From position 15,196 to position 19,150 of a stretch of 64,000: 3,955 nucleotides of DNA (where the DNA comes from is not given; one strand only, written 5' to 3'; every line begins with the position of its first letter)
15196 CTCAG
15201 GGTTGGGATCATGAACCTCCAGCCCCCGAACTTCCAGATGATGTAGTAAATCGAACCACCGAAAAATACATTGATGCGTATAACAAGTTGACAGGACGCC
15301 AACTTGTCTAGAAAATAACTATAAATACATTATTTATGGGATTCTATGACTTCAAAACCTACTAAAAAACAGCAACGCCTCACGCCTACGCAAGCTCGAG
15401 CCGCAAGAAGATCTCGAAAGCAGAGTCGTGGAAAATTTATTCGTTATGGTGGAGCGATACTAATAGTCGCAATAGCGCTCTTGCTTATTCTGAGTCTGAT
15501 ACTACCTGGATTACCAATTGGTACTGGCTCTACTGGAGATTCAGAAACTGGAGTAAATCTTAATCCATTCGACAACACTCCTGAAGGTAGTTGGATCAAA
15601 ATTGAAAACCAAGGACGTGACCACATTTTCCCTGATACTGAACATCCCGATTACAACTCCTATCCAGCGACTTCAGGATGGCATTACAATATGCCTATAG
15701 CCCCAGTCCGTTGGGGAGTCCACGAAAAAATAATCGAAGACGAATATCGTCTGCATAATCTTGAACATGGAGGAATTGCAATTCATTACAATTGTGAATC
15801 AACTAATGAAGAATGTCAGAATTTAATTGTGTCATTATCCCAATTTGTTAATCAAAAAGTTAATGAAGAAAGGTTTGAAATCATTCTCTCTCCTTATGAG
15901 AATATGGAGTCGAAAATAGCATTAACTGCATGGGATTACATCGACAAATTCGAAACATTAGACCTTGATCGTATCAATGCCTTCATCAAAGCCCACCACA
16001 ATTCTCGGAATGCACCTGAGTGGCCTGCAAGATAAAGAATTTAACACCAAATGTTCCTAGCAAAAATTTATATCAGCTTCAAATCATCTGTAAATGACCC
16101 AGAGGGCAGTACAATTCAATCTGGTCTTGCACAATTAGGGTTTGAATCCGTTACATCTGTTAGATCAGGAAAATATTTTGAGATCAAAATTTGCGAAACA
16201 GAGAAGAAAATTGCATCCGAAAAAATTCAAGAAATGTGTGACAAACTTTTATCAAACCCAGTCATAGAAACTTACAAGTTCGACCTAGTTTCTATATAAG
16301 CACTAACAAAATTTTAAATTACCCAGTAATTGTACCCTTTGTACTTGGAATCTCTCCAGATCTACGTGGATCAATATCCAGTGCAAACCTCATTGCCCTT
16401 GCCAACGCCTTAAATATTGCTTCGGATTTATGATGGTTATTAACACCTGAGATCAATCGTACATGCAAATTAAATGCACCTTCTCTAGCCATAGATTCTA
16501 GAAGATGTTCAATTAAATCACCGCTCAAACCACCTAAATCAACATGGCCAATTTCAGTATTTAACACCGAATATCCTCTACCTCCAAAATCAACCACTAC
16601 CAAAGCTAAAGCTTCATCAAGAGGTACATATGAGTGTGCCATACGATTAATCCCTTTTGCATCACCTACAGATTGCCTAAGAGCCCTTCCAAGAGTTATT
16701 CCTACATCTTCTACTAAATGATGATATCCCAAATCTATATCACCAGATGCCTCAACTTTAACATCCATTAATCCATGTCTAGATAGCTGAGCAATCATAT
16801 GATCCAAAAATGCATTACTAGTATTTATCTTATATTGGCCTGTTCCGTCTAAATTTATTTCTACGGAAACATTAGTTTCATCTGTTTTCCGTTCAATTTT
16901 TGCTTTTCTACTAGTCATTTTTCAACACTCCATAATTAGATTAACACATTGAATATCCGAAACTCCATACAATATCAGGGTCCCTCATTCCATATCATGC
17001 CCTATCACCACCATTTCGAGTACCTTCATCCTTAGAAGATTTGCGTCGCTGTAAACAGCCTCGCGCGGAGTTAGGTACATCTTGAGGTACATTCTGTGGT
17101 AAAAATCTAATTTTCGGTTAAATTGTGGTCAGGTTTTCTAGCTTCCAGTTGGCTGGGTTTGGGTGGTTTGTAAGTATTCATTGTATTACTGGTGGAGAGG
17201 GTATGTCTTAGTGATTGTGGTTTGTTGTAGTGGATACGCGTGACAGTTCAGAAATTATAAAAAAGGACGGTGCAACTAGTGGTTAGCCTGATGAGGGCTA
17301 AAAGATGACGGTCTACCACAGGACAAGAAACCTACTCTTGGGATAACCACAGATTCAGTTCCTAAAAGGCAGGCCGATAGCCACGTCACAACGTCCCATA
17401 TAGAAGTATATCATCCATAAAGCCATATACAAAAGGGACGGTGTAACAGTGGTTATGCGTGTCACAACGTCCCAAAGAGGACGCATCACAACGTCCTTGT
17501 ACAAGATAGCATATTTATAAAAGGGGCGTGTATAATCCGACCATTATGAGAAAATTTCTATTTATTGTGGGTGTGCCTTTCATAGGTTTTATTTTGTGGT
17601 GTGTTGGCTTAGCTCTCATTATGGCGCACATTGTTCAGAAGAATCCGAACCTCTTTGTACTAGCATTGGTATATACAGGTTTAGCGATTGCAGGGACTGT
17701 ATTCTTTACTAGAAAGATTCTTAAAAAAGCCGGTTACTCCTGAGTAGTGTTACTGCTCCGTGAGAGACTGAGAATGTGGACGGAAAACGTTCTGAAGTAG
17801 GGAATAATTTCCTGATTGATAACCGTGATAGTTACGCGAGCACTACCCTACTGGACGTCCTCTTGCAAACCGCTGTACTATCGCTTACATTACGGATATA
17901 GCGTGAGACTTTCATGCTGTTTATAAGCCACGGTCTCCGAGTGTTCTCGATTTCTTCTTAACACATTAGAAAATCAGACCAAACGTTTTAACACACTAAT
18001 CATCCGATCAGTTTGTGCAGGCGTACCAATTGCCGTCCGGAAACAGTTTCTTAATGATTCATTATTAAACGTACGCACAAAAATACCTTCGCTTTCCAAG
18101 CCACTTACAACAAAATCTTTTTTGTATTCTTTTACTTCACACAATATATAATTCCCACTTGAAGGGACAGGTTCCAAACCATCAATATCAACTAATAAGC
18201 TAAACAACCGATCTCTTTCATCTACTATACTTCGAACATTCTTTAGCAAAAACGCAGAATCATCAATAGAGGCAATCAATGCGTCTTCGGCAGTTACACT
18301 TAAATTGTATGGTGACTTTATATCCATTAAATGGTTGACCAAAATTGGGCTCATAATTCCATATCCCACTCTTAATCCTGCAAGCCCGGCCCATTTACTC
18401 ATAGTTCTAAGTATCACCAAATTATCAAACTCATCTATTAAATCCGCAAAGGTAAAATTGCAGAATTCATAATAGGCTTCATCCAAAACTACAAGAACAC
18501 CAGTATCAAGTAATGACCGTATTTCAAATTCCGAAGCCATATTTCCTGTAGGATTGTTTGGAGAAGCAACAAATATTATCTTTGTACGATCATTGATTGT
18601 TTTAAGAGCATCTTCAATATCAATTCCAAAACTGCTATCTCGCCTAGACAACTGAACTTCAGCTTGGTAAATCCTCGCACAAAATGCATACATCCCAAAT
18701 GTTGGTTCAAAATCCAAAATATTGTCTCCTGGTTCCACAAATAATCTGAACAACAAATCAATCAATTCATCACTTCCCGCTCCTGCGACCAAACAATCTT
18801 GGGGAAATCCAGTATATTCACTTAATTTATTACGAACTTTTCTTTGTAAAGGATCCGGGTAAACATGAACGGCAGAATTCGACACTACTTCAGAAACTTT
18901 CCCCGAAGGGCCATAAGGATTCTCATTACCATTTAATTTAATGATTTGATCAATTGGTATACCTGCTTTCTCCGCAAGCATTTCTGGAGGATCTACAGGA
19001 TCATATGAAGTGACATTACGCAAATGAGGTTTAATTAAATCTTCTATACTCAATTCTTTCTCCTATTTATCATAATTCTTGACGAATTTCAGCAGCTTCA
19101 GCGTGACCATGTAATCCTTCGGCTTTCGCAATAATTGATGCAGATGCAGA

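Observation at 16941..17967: A roughly 1 kb foreign-looking insert splits the histidine operon between hisC and hisB, flanked by a perfect 10-bp direct repeat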

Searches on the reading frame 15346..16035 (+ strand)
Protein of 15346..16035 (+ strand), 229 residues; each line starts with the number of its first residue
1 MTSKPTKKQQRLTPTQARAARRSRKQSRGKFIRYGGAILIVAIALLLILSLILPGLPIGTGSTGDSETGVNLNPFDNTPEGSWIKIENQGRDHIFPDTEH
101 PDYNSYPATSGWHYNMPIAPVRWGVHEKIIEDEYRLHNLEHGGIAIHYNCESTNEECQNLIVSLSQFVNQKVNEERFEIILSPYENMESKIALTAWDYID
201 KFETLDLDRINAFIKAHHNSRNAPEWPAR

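Call 10: search_protein_families(library=pfam, proteins=[window:15346-16035:+], max_evalue=0.01)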
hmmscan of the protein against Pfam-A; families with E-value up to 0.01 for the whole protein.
window:15346-16035:+ (229 aa): 1 family
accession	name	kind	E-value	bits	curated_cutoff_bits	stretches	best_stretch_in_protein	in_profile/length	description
PF11303.13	DUF3105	-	2.5e-20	73.3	25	1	100-225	7-123/130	Protein of unknown function (DUF3105)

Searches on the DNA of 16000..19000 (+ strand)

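Call 3: search_rna_families(source=window, start=16000, end=19000, threshold=evalue, max_evalue=1, show_alignments=3)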
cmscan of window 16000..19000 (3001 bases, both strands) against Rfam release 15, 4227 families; matches with E-value up to 1: 1.
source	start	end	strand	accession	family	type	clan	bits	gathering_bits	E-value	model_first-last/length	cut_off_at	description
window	17443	17500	-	RF02918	MDR-NUDIX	Cis-reg;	-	24.2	54.9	0.11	1-59/59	no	MDR-NUDIX RNA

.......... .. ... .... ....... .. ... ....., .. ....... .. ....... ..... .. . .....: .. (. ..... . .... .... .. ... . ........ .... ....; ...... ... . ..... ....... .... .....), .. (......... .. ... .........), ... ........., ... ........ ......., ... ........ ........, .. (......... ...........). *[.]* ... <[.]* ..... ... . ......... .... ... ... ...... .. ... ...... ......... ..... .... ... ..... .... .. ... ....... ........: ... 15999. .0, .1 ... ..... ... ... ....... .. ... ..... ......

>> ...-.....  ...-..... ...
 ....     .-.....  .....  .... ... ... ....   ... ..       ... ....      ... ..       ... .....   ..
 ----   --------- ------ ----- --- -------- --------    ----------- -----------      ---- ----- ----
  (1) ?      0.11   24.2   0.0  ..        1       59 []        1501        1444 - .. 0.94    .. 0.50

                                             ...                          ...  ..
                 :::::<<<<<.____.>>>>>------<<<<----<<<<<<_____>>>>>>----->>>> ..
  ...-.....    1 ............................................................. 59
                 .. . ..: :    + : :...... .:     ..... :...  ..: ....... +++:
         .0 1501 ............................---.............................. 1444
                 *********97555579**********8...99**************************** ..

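Call 35: search_dna_similar(query=window:16951-17957:+, collection=phages, mode=distant, max_evalue=0.01)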
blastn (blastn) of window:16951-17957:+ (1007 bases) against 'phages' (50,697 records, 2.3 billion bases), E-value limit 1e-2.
No match.

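Call 36: search_dna_similar(query=window:16951-17957:+, collection=plasmids, mode=distant, max_evalue=0.01)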
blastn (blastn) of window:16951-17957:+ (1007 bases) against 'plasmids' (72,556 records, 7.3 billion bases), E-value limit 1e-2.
No match.

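Call 59: search_rna_families(source=window, start=16940, end=17970, threshold=evalue, max_evalue=10)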
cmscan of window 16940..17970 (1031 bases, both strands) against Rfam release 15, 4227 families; matches with E-value up to 10: 2.
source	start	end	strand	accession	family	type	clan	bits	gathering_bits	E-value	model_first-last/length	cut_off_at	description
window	17443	17500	-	RF02918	MDR-NUDIX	Cis-reg;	-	24.2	54.9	0.038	1-59/59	no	MDR-NUDIX RNA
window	17632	17679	+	RF01095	PK-CuYV_BPYV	Cis-reg;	-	19.4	60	1.1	1-56/56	no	3'-terminal pseudoknot of CuYV/BPYV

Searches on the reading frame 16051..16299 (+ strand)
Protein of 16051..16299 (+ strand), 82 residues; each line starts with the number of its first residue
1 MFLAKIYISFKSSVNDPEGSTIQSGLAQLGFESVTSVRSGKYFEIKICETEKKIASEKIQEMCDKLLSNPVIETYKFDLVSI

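Call 10: search_protein_families(library=pfam, proteins=[window:16051-16299:+], max_evalue=0.01)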
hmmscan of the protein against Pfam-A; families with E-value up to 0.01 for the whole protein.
window:16051-16299:+ (82 aa): 1 family
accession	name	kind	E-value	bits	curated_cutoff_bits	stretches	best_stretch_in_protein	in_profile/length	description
PF02700.19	PurS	-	5.4e-29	100.6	22.2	1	4-78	2-76/77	Phosphoribosylformylglycinamidine (FGAM) synthase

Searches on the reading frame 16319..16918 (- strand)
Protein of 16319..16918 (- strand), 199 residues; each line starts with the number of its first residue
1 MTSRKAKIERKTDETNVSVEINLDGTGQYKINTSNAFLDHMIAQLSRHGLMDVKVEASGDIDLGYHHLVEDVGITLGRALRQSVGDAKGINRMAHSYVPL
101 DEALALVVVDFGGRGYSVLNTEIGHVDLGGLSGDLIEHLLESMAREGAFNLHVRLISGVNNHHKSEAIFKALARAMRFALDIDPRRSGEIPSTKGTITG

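Call 10: search_protein_families(library=pfam, proteins=[window:16319-16918:-], max_evalue=0.01)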
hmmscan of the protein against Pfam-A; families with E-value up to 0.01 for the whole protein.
window:16319-16918:- (199 aa): 1 family
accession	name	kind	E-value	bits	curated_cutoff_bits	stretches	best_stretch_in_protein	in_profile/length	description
PF00475.24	IGPD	-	9.1e-53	178.7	27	1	33-176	1-144/144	Imidazoleglycerol-phosphate dehydratase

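Call 11: find_encoding_contigs(protein=window:16319-16918:-, flank=6000, max_places=10)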
Protein window:16319-16918:- (199 aa): 23 contigs read that carry it; 10 places shown.
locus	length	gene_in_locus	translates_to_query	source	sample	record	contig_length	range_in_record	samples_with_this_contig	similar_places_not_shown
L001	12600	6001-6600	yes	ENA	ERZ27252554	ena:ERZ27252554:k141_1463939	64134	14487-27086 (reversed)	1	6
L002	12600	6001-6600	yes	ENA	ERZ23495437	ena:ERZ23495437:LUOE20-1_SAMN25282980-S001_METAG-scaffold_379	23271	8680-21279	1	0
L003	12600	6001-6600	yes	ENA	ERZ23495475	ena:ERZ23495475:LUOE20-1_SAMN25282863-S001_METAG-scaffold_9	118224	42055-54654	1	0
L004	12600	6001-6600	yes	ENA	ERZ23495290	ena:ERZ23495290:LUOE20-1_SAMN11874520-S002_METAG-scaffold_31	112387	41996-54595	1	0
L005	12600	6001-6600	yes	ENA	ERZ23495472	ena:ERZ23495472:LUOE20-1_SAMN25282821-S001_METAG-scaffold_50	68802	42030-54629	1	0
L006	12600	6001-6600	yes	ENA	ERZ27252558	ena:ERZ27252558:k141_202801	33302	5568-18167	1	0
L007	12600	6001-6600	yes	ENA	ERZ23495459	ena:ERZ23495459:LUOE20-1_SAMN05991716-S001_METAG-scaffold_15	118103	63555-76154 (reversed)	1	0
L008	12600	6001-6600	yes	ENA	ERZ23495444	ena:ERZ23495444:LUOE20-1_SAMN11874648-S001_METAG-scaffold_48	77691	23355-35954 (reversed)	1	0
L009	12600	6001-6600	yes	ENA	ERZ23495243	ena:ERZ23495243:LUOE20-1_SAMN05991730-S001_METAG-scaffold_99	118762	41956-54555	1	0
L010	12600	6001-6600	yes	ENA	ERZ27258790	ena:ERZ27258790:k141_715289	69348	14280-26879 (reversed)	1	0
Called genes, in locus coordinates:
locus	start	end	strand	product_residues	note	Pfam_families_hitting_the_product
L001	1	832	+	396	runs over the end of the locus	PF13393:tRNA-synt_His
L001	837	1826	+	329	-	PF01634:HisG, PF08029:HisG_C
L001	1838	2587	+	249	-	PF00882:Zn_dep_PLPC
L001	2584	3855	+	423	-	PF00815:Histidinol_dh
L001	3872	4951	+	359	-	PF00155:Aminotran_1_2, PF04864:Alliinase_C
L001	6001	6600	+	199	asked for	PF00475:IGPD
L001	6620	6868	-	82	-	PF02700:PurS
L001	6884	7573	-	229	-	PF11303:DUF3105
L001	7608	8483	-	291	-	PF01259:SAICAR_synt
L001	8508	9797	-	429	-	PF00206:Lyase_1, PF10397:ADSL_C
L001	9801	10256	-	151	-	PF00731:AIRC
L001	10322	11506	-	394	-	PF01663:Phosphodiest, PF08665:PglZ (faint)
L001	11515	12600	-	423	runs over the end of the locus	PF02844:GARS_N, PF01071:GARS_A, PF02655:ATP-grasp_3 (weak), PF02786:CPSase_L_D2, PF02222:ATP-grasp (weak), PF13535:ATP-grasp_4 (faint), PF02843:GARS_C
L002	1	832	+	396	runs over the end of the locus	PF13393:tRNA-synt_His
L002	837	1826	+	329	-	PF01634:HisG, PF08029:HisG_C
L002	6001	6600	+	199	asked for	PF00475:IGPD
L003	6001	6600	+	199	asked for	PF00475:IGPD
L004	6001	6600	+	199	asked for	PF00475:IGPD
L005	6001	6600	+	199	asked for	PF00475:IGPD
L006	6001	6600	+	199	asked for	PF00475:IGPD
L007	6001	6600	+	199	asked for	PF00475:IGPD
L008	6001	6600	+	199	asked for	PF00475:IGPD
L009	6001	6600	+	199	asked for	PF00475:IGPD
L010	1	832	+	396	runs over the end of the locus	PF13393:tRNA-synt_His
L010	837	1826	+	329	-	PF01634:HisG, PF08029:HisG_C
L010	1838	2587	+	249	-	PF00882:Zn_dep_PLPC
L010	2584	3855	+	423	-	PF00815:Histidinol_dh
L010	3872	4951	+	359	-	PF00155:Aminotran_1_2, PF04864:Alliinase_C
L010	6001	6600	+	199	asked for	PF00475:IGPD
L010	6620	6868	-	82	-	PF02700:PurS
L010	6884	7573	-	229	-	PF11303:DUF3105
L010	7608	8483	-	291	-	PF01259:SAICAR_synt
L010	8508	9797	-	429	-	PF00206:Lyase_1, PF10397:ADSL_C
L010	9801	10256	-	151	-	PF00731:AIRC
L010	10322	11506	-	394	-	PF01663:Phosphodiest, PF08665:PglZ (faint)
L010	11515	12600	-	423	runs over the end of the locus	PF02844:GARS_N, PF01071:GARS_A, PF02655:ATP-grasp_3 (weak), PF02786:CPSase_L_D2, PF02222:ATP-grasp (weak), PF13535:ATP-grasp_4 (faint), PF02843:GARS_C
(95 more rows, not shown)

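Call 16: find_related_loci(query=window:16319-16918:-, collection=genome_contigs, flank=4000)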
Query window:16319-16918:- (199 aa) in genome_contigs; peptide patterns used: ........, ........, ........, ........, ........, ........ (x = any residue, [..] = any of these).
110 stretches matched a pattern; 15 encode a relative of the query (tblastn E <= 1e-3); 15 distinct loci.
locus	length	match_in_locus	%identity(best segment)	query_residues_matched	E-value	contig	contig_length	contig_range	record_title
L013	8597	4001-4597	87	1-199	5e-117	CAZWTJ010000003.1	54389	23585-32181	MAG TPA_asm: uncultured Dehalococcoidia bacterium isolate binchicken_co46_942 genome assembly, contig: NODE_977_length_5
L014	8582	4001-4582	64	4-197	6e-86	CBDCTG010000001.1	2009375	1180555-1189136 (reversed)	MAG: Dehalococcoidia bacterium isolate 4ff42160-3ad2-402c-a149-9455d4d66828 genome assembly, contig: contig_1, whole gen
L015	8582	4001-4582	64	4-197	1e-85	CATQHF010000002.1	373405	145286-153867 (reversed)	MAG: uncultured Dehalococcoidia bacterium isolate d4f5feb4-fdfc-4e97-8847-3d8bbc0da2e6 genome assembly, contig: contig_2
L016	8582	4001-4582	64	4-197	1e-85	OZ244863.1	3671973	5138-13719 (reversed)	MAG: Dehalococcoidia bacterium isolate 3ac3ff71-9198-4354-86db-d96921461c44 genome assembly, chromosome: 1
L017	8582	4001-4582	64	4-197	6e-85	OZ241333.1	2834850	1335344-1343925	MAG: Dehalococcoidia bacterium isolate d207695e-97df-45e8-9d78-a3ca6e64d348 genome assembly, chromosome: 1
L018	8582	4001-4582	63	4-197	2e-84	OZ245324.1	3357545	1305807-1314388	MAG: Dehalococcoidia bacterium isolate 73e1cf89-bb5f-4822-b8fa-6749181b8977 genome assembly, chromosome: 1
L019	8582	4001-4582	63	4-197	1e-83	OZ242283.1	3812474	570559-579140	MAG: Dehalococcoidia bacterium isolate d63046ed-7a55-4dc1-8bb2-d3050b7f4681 genome assembly, chromosome: 1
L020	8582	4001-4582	63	4-197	6e-84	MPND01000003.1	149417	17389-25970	MAG: SAR202 cluster bacterium bin90 NODE_147_length_149417_cov_8.72971_ID_293, whole genome shotgun sequence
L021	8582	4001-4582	63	4-197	9e-84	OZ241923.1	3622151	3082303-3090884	MAG: Dehalococcoidia bacterium isolate 97b7e7e8-eacd-433b-a875-92d102a9312a genome assembly, chromosome: 1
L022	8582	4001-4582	63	4-197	4e-83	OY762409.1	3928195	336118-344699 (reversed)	MAG: Dehalococcoidia bacterium isolate 38c4f93b-5868-4cd3-8e0a-f10fb6dda0e3 genome assembly, chromosome: 1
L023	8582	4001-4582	62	4-197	9e-83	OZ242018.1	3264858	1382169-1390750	MAG: Dehalococcoidia bacterium isolate be0a7399-3cfc-4bfb-8065-0cf5b5fd85b7 genome assembly, chromosome: 1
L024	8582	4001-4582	62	4-197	3e-82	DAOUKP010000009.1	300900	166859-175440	MAG TPA_asm: Dehalococcoidia bacterium isolate S7_351 k113_4211677, whole genome shotgun sequence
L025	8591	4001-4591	42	1-197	3e-50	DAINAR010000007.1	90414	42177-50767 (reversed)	MAG TPA_asm: Deltaproteobacteria bacterium isolate CTOTU18404 NODE_128_length_90414_cov_28.340918, whole genome shotgun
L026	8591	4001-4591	63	1-197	2e-85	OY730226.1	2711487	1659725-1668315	MAG: Dehalococcoidia bacterium isolate c007961a-0c0c-4106-a690-a869d044ef0b genome assembly, chromosome: 1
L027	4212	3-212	64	128-197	7e-27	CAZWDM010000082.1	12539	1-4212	MAG TPA_asm: uncultured Dehalococcoidia bacterium isolate SRP109090_co1_127 genome assembly, contig: NODE_7541_length_12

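Call 75: search_protein_families(library=ncbifam, max_evalue=0.00001, proteins=[window:16319-16918:-])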
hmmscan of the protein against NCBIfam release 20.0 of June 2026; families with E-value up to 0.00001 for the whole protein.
window:16319-16918:- (199 aa): 13 families
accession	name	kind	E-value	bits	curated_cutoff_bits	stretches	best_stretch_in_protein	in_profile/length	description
NF002116.0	PRK00951.2-6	equivalog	2e-76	256.4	269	1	1-197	1-197/197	imidazoleglycerol-phosphate dehydratase HisB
NF002111.0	PRK00951.2-1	equivalog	5.6e-72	241.4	231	1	2-197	2-194/194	imidazoleglycerol-phosphate dehydratase HisB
NF002109.0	PRK00951.1-5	equivalog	1.2e-69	234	278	1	3-196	2-195/196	imidazoleglycerol-phosphate dehydratase HisB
NF002106.0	PRK00951.1-1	equivalog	1.7e-68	230.2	283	1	2-197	2-197/197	imidazoleglycerol-phosphate dehydratase HisB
NF002108.0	PRK00951.1-3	equivalog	2.7e-66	223.1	328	1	3-197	9-203/205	imidazoleglycerol-phosphate dehydratase HisB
NF002110.2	PRK00951.1-6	equivalog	1.7e-65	220.5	266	1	4-196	1-198/199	imidazoleglycerol-phosphate dehydratase HisB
NF002112.0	PRK00951.2-2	equivalog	5.1e-63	212.3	315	1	4-196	2-193/194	imidazoleglycerol-phosphate dehydratase HisB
NF002115.0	PRK00951.2-5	equivalog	3.1e-62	209.8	289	1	3-196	2-194/195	imidazoleglycerol-phosphate dehydratase HisB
NF002107.0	PRK00951.1-2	equivalog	1.1e-59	201.4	267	1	4-197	2-194/194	imidazoleglycerol-phosphate dehydratase HisB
NF002114.0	PRK00951.2-4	equivalog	3.9e-58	196.2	189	1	6-197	2-190/190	imidazoleglycerol-phosphate dehydratase HisB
NF003937.0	PRK05446.1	equivalog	2.5e-56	191.2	443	1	3-196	166-354/355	bifunctional histidinol-phosphatase/imidazoleglycerol-phosphate dehydratase HisB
NF002113.0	PRK00951.2-3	equivalog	6.5e-53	179.5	288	1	4-197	2-190/190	imidazoleglycerol-phosphate dehydratase HisB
NF010121.0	PRK13598.1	equivalog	2.2e-46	158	295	1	3-197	2-193/193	imidazoleglycerol-phosphate dehydratase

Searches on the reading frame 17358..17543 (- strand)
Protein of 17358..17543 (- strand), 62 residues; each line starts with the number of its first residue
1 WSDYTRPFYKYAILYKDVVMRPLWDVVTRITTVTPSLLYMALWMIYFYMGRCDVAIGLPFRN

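Call 62: find_homologous_proteins(query=window:17358-17543:-, max_evalue=1)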
Query seq(62 aa): no candidate shares three 5-residue words with the query. No homologue found.
